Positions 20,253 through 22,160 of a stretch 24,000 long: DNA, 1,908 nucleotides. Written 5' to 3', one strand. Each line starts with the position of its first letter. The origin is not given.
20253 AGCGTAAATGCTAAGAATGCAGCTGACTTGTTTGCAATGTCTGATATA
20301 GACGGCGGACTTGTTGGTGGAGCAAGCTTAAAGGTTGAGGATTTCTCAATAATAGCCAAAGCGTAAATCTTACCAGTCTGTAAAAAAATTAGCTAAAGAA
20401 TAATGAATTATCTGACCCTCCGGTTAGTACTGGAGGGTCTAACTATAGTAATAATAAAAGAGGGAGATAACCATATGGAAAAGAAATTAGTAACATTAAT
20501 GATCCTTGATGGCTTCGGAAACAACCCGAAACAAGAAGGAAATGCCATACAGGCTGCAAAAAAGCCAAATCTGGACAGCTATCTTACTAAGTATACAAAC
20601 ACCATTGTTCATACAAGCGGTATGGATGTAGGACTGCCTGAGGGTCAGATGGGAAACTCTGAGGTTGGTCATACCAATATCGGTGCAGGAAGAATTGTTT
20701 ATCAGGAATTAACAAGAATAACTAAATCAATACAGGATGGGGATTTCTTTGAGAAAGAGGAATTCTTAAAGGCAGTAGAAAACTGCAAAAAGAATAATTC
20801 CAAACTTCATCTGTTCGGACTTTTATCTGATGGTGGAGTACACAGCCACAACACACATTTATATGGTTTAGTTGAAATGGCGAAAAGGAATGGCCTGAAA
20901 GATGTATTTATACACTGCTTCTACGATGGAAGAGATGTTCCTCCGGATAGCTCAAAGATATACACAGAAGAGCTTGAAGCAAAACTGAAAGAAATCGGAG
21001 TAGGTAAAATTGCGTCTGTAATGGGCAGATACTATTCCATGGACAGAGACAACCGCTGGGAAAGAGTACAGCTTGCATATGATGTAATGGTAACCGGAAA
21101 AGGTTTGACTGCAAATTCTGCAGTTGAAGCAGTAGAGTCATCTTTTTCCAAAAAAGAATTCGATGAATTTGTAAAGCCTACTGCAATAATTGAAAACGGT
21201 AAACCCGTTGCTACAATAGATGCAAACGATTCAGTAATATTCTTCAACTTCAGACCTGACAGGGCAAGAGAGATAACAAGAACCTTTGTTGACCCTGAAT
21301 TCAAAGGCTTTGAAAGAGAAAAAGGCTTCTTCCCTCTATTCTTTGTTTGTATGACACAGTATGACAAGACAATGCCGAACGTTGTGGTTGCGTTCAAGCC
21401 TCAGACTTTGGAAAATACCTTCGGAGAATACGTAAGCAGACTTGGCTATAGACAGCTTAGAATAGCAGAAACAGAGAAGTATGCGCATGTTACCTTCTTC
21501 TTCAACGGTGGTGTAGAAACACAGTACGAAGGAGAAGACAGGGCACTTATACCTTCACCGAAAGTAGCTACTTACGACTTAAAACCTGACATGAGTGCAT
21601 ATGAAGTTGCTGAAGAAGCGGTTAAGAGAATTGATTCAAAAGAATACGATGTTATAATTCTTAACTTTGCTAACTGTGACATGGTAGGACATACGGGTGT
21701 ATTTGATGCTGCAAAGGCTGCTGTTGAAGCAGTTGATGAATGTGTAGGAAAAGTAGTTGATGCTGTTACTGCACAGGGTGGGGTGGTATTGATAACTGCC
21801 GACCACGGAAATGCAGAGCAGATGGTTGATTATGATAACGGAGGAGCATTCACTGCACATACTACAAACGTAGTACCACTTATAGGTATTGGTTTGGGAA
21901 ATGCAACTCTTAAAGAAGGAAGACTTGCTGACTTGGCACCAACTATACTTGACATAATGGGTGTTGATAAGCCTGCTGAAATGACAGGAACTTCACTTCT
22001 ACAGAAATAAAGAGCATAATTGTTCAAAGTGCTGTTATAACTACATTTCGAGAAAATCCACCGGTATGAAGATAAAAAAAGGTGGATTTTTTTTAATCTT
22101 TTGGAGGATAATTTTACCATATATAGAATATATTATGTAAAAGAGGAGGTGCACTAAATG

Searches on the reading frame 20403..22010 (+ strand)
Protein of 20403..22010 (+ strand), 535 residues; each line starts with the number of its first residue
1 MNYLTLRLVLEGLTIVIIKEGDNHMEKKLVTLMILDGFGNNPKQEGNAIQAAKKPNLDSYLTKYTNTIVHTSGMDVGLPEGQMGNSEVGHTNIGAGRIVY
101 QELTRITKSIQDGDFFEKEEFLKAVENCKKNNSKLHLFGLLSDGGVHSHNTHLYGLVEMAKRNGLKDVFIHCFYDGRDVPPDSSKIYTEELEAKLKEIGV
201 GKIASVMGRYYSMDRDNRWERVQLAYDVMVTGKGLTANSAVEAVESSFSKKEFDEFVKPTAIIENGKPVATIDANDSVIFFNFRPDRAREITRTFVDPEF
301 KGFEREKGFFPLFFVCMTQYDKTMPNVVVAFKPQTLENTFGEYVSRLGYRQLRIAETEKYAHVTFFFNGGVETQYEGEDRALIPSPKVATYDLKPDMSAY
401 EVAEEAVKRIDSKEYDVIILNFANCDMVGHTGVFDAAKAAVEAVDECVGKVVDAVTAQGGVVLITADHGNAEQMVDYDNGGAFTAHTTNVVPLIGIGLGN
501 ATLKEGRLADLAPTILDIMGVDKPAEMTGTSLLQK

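Call 5: search_protein_families(library=pfam, proteins=[window:20403-22010:+], max_evalue=0.01)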
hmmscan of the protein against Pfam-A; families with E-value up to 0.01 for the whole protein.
window:20403-22010:+ (535 aa): 4 families
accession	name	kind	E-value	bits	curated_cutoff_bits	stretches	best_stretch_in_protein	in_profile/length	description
PF06415.18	iPGM_N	-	1.9e-91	305.9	27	1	106-322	1-217/217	BPG-independent PGAM N-terminus (iPGM_N)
PF01676.23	Metalloenzyme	-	1.3e-83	280.8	24.3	1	30-523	3-252/252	Metalloenzyme superfamily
PF08665.17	PglZ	-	0.00031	21.2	25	1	411-471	110-173/179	PglZ domain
PF16347.10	SGSH_C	-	0.0067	17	29.3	0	510-533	42-65/154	N-sulphoglucosamine sulphohydrolase, C-terminal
